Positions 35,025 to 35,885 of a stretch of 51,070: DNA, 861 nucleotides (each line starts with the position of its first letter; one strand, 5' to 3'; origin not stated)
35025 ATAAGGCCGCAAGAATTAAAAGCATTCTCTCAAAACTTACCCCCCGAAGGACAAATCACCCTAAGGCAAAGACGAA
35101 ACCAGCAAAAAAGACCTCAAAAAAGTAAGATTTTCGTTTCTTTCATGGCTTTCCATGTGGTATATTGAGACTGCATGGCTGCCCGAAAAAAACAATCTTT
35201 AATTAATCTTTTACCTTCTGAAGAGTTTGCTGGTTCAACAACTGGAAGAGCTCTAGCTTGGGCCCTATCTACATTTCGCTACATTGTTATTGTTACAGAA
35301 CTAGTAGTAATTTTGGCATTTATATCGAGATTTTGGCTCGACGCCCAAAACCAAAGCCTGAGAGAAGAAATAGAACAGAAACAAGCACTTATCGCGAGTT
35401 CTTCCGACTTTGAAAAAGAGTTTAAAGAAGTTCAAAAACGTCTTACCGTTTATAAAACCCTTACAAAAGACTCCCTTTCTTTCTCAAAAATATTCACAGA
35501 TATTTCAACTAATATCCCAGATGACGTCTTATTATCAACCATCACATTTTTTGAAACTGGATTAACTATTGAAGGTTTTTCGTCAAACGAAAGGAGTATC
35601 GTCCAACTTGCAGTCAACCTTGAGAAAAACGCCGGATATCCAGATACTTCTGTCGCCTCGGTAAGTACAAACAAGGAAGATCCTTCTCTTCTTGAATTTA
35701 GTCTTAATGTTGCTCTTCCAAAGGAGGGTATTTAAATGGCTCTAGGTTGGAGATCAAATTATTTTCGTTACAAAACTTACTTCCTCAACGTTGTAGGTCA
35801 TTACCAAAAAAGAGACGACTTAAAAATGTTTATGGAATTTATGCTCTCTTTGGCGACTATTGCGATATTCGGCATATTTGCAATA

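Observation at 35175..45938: Candidate undescribed surface-display system: PilN/PilO platform + LPDAG substrates + three GT-C enzymes + LCP ligase, with the sortase/PilM-like pair at a second locus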

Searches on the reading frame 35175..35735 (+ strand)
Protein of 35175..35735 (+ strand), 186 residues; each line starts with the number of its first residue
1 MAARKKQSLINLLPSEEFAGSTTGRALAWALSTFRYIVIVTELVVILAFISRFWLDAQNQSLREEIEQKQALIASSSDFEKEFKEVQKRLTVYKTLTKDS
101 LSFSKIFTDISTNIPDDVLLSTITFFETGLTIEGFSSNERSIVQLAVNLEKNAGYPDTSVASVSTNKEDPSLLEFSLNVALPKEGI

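Call 5: search_protein_families(library=pfam, proteins=[window:35175-35735:+], max_evalue=0.1)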
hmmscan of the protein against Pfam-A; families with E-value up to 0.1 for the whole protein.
window:35175-35735:+ (186 aa): 1 family
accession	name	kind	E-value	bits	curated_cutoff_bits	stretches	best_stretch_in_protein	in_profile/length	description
PF05137.18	PilN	-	7.1e-10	39.2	22.8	1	106-180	2-77/78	Fimbrial assembly protein (PilN)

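Call 8: search_protein_families(library=ncbifam, proteins=[window:35175-35735:+], max_evalue=0.1)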
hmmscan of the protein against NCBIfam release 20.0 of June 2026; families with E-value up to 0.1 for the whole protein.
window:35175-35735:+ (186 aa): 1 family
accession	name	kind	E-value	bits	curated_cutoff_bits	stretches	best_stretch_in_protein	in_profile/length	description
NF045771.1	MPN454_MG319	equivalog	0.093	13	60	0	37-103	11-79/133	MG319/MPN454 family protein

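Call 10: search_solved_structures(query=window:35175-35735:+, max_evalue=10)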
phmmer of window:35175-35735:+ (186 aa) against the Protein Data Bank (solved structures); distinct sequences matched with E-value up to 10: 3.
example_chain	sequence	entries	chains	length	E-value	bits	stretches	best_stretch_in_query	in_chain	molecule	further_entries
7sq4_A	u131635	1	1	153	0.73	12.9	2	40-97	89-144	Designed trefoil knot protein, variant 2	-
8gjg_A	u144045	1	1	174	0.78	12.8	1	53-143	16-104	gluc_A04_0005 Binder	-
7sq3_A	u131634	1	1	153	2.5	11.2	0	41-97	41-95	Designed trefoil knot protein, variant 1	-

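Call 13: find_homologous_proteins(query=window:35175-35735:+, max_evalue=0.001)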
Query window:35175-35735:+ (186 aa): 247 proteins with E <= 0.001 among 388 candidates; the best 120 are listed.
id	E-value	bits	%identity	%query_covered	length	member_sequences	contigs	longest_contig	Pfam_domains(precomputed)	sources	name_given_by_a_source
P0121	5.4e-109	379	99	100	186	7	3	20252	PF05137.19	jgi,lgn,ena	-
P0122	8.3e-80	284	76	100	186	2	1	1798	PF05137.19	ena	-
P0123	5.5e-79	282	76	100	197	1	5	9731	PF05137.19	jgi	-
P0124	5.5e-79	282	76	100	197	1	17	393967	PF05137.19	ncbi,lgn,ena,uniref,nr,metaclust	ncbi:hypothetical protein A2V56_05320 [Candidatus Woesebacteria bacterium RBG_19FT_COMBO_42_9]|unire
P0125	1.2e-76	274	72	99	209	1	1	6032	PF05137.19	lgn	-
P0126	3.0e-74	266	71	100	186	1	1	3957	PF05137.19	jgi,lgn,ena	-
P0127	7.5e-73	262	69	100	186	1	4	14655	PF05137.19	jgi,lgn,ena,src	-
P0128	1.5e-70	254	69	97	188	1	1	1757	PF05137.19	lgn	-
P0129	1.1e-68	248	68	100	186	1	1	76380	PF05137.19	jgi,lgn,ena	-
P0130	1.1e-67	245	65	99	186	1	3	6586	PF05137.19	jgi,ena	-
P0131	1.8e-67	244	68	100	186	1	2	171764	PF05137.19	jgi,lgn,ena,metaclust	metaclust:\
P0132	2.0e-54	202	57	98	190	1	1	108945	PF05137.19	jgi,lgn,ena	-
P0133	3.0e-53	198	55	96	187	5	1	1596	PF05137.19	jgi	-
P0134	6.0e-53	197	55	100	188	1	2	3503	PF05137.19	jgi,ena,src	-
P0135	1.3e-52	196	54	96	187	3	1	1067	PF05137.19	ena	-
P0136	2.3e-52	195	53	96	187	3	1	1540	PF05137.19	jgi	jgi:Tfp pilus assembly protein PilN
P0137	3.6e-52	194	56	100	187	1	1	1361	PF05137.19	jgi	-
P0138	9.2e-52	193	56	97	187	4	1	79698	PF05137.19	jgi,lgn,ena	-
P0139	1.3e-51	193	55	100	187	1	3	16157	PF05137.19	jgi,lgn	jgi:Tfp pilus assembly protein PilN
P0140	1.3e-51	193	53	100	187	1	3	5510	PF05137.19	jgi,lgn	jgi:Tfp pilus assembly protein PilN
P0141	4.2e-51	191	52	99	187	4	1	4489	PF05137.19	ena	-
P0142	5.0e-51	191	50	99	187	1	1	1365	PF05137.19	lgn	-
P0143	2.5e-50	188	53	100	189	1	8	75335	PF05137.19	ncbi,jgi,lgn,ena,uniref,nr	ncbi:MAG: Type IV pilus biogenesis protein PilN [Candidatus Woesebacteria bacterium GW2011_GWA1_45_8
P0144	4.3e-49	184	51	99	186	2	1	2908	PF05137.19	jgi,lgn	-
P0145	2.0e-48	182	49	100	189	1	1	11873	PF05137.19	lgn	-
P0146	2.3e-48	182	49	100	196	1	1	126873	PF05137.19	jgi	-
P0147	4.9e-48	181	49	99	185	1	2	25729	PF05137.19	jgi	jgi:Tfp pilus assembly protein PilN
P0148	2.2e-47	179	49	97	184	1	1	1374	PF05137.19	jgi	-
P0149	5.1e-47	178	48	100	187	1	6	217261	PF05137.19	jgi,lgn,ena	jgi:Tfp pilus assembly protein PilN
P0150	8.7e-47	177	49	97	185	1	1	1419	PF05137.19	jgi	jgi:Tfp pilus assembly protein PilN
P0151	2.0e-46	176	47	96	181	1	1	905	PF05137.19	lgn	-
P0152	2.1e-46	176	52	98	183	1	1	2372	PF05137.19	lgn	-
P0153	2.3e-46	176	49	99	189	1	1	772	PF05137.19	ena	-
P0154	4.9e-46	175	48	97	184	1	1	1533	PF05137.19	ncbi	-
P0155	6.0e-46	174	50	99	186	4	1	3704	PF05137.19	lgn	-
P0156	6.5e-46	174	48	99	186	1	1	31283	PF05137.19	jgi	jgi:Tfp pilus assembly protein PilN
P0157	8.9e-46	174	49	100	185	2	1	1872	PF05137.19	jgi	-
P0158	1.0e-45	173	49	100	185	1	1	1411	PF05137.19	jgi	jgi:Tfp pilus assembly protein PilN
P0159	1.1e-45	173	49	99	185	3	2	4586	PF05137.19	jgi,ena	-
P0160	1.2e-45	173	49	96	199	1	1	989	PF05137.19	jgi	-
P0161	1.3e-45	173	50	97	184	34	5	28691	PF05137.19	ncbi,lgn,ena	-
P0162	2.2e-45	172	47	96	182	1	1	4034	PF05137.19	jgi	-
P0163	2.9e-45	172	50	97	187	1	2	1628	PF05137.19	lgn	-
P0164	3.2e-45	172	48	95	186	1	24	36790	PF05137.19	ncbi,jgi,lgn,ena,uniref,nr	ncbi:hypothetical protein A2955_01320 [Candidatus Woesebacteria bacterium RIFCSPLOWO2_01_FULL_37_19]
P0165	3.3e-45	172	49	99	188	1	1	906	PF05137.19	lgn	-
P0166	4.8e-45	171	47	94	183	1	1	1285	PF05137.19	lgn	-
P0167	6.6e-45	171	49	99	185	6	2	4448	PF05137.19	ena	-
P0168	7.0e-45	171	48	98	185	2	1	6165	PF05137.19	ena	-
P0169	8.9e-45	170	49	96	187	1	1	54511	PF05137.19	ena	-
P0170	1.0e-44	170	46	99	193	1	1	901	PF05137.19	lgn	-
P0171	1.1e-44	170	50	99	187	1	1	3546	PF05137.19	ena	-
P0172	1.1e-44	170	50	98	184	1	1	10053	PF05137.19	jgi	jgi:Tfp pilus assembly protein PilN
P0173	1.6e-44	170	48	97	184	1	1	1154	PF05137.19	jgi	jgi:Tfp pilus assembly protein PilN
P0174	2.0e-44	169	46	98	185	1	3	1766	PF05137.19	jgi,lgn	-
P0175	3.1e-44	169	47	97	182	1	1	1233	PF05137.19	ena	-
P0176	4.2e-44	168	45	99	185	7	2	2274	PF05137.19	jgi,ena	-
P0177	4.5e-44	168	47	99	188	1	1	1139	PF05137.19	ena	-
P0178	5.3e-44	168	46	99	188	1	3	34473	PF05137.19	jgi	jgi:Tfp pilus assembly protein PilN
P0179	8.4e-44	167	50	95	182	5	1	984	PF05137.19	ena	-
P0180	8.8e-44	167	48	98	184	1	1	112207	PF05137.19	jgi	jgi:Tfp pilus assembly protein PilN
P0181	1.0e-43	167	45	99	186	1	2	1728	PF05137.19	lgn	-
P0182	1.2e-43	167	47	97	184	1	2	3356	PF05137.19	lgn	-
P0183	1.3e-43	167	47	97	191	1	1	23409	PF05137.19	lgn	-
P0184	1.6e-43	166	45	99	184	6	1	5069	PF05137.19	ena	-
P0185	1.6e-43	166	48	99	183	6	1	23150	PF05137.19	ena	-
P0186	1.6e-43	166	51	97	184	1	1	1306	PF05137.19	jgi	jgi:Tfp pilus assembly protein PilN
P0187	1.9e-43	166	48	99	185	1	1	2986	PF05137.19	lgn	-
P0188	2.2e-43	166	46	97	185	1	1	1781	PF05137.19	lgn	-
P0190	3.0e-43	165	47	99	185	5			PF05137.19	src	-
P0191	3.0e-43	165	48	97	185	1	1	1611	PF05137.19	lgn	-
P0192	3.0e-43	165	48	99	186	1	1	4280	PF05137.19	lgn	-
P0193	3.5e-43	165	47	97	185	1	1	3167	PF05137.19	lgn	-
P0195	3.9e-43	165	47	97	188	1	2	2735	PF05137.19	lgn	-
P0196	4.4e-43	165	46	100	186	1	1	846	PF05137.19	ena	-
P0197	4.4e-43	165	45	99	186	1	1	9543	PF05137.19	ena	-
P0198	4.7e-43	165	47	99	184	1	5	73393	PF05137.19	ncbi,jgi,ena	-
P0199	5.3e-43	165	45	97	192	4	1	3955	PF05137.19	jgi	jgi:Tfp pilus assembly protein PilN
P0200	6.6e-43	164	45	99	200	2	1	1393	PF05137.19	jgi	jgi:Tfp pilus assembly protein PilN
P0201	7.0e-43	164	48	96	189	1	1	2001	PF05137.19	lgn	-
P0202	7.1e-43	164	49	95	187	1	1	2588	PF05137.19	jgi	jgi:hypothetical protein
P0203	7.3e-43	164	48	97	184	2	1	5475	PF05137.19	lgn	-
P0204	7.6e-43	164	48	98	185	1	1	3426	PF05137.19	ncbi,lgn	-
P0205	8.5e-43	164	47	99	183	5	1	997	PF05137.19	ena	-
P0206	1.1e-42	164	47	99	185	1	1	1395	PF05137.19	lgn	-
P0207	1.1e-42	164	45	97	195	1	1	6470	PF05137.19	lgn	-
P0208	1.3e-42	163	46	99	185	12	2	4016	PF05137.19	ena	-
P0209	1.3e-42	163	49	99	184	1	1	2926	PF05137.19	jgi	jgi:Tfp pilus assembly protein PilN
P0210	1.6e-42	163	46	97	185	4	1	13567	PF05137.19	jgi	-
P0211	1.7e-42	163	45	97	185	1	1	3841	PF05137.19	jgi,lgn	-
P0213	3.1e-42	162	45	99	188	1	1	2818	PF05137.19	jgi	-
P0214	3.8e-42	162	46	97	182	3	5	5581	PF05137.19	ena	-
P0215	4.0e-42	162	48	99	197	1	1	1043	PF05137.19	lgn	-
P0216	4.8e-42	162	48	99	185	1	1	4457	PF05137.19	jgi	jgi:Tfp pilus assembly protein PilN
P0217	5.1e-42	161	47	97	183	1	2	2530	PF05137.19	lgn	-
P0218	6.9e-42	161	47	96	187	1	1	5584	PF05137.19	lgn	-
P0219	8.6e-42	161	47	97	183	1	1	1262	PF05137.19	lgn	-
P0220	9.7e-42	161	46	97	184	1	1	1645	PF05137.19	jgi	jgi:Tfp pilus assembly protein PilN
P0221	1.0e-41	160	46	99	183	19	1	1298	PF05137.19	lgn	-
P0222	1.0e-41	160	46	99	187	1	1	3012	PF05137.19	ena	-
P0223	1.0e-41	160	44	99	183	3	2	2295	PF05137.19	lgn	-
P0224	1.4e-41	160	45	99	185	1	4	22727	PF05137.19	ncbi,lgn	-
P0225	1.6e-41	160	46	96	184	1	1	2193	PF05137.19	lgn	-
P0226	1.6e-41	160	46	96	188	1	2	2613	PF05137.19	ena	-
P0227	2.0e-41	160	46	97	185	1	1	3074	PF05137.19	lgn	-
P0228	2.5e-41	159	44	99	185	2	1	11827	PF05137.19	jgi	jgi:Tfp pilus assembly protein PilN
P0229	3.2e-41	159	45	97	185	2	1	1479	PF05137.19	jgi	jgi:Tfp pilus assembly protein PilN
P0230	3.3e-41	159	46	96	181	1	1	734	PF05137.19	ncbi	-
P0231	3.7e-41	159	45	97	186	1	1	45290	PF05137.19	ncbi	-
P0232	3.8e-41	159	46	97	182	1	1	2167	PF05137.19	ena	-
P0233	3.9e-41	159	47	96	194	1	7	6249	PF05137.19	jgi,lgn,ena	-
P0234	4.1e-41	159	45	99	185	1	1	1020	PF05137.19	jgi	jgi:Tfp pilus assembly protein PilN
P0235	5.9e-41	158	49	94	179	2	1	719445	PF05137.19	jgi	-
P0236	8.3e-41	158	48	97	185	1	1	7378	PF05137.19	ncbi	-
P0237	1.6e-40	157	45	99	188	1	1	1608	PF05137.19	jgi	jgi:hypothetical protein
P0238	2.2e-40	156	49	89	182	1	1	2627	PF05137.19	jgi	jgi:Tfp pilus assembly protein PilN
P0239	2.5e-40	156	47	89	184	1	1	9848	PF05137.19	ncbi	-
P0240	2.9e-40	156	45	97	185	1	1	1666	PF05137.19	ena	-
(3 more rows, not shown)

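Call 14: find_encoding_contigs(protein=P0124, flank=10000, max_places=1)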
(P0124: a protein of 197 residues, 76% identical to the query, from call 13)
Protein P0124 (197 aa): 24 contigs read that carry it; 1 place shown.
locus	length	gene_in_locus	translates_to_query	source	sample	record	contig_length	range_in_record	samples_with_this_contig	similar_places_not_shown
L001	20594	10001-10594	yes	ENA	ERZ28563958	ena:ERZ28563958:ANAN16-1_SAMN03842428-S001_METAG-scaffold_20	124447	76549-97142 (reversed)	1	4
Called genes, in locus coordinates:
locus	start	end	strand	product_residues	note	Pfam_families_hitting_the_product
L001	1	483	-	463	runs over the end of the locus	PF00009:GTP_EFTU, PF01926:MMR_HSR1, PF02421:FeoB_N (faint), PF10662:PduV-EutP (weak), PF22042:EF-G_D2, PF03144:GTP_EFTU_D2 (faint), PF11987:IF-2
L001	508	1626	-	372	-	PF08529:NusA_N, PF13184:KH_NusA_1st, PF26594:KH_NusA_2nd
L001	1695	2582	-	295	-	PF00226:DnaJ, PF01556:DnaJ_C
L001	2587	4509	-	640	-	PF00012:HSP70, PF06723:MreB_Mbl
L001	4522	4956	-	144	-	PF01025:GrpE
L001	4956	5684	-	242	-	PF01628:HrcA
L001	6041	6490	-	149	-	-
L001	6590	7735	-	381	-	PF02475:TRM5-TYW2_MTfase, PF05175:MTS, PF06325:PrmA, PF12847:Methyltransf_18 (weak), PF13489:Methyltransf_23 (weak), PF08241:Methyltransf_11, PF13649:Methyltransf_25, PF13847:Methyltransf_31, +2 more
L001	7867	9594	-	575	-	PF03023:MurJ, PF13440:Polysacc_synt_3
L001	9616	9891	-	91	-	-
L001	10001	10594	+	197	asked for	PF05137:PilN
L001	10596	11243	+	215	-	-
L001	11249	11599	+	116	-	-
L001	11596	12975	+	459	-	PF00041:fn3 (faint), PF16656:Pur_ac_phosph_N (weak), PF19077:Big_13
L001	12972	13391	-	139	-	-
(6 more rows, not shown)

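Call 15: find_encoding_contigs(protein=P0132, flank=10000, max_places=1)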
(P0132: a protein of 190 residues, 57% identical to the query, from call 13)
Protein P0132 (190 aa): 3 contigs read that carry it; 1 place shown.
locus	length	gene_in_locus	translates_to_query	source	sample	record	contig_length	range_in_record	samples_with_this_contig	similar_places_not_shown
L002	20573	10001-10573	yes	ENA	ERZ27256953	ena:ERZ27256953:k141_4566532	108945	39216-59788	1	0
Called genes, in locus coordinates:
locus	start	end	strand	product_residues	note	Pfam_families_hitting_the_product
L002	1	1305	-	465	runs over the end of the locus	PF00009:GTP_EFTU, PF01926:MMR_HSR1, PF03193:RsgA_GTPase (faint), PF22042:EF-G_D2, PF11987:IF-2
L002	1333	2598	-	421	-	PF08529:NusA_N, PF13184:KH_NusA_1st, PF26594:KH_NusA_2nd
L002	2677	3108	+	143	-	PF13673:Acetyltransf_10, PF00583:Acetyltransf_1, PF13508:Acetyltransf_7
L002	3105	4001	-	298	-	PF00226:DnaJ, PF01556:DnaJ_C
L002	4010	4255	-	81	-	-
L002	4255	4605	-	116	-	-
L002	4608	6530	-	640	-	PF00012:HSP70, PF06723:MreB_Mbl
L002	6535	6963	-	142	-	PF01025:GrpE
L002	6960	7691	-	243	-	PF01628:HrcA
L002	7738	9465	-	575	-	PF03023:MurJ, PF13440:Polysacc_synt_3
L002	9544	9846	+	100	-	PF01649:Ribosomal_S20p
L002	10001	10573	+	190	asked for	PF05137:PilN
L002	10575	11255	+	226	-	-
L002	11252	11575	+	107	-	-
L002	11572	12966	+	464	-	PF00041:fn3, PF16656:Pur_ac_phosph_N, PF19077:Big_13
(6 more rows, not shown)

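Call 16: find_encoding_contigs(protein=P0143, flank=10000, max_places=1)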
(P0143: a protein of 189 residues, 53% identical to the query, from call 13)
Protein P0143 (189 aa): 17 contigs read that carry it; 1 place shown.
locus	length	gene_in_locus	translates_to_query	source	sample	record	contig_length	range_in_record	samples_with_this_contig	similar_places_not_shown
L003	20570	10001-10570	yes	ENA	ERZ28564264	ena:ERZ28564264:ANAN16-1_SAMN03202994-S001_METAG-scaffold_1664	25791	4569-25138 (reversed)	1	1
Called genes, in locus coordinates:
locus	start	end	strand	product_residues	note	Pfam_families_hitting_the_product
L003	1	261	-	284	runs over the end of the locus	-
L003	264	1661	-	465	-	PF00009:GTP_EFTU, PF00071:Ras (faint), PF01926:MMR_HSR1, PF02421:FeoB_N (faint), PF22042:EF-G_D2, PF11987:IF-2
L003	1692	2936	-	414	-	PF08529:NusA_N, PF13184:KH_NusA_1st, PF26594:KH_NusA_2nd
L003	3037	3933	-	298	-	PF00226:DnaJ, PF01556:DnaJ_C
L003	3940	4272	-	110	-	-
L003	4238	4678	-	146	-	PF22091:DUF6941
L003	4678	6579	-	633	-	PF00012:HSP70, PF06723:MreB_Mbl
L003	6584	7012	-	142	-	PF01025:GrpE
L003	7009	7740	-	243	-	PF01628:HrcA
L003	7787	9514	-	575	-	PF03023:MurJ, PF13440:Polysacc_synt_3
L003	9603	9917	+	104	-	PF01649:Ribosomal_S20p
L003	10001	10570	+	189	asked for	PF05137:PilN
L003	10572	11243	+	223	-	PF10741:T2SSM_b (faint)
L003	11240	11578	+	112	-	-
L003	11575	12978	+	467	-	PF00041:fn3, PF16656:Pur_ac_phosph_N, PF19077:Big_13 (weak)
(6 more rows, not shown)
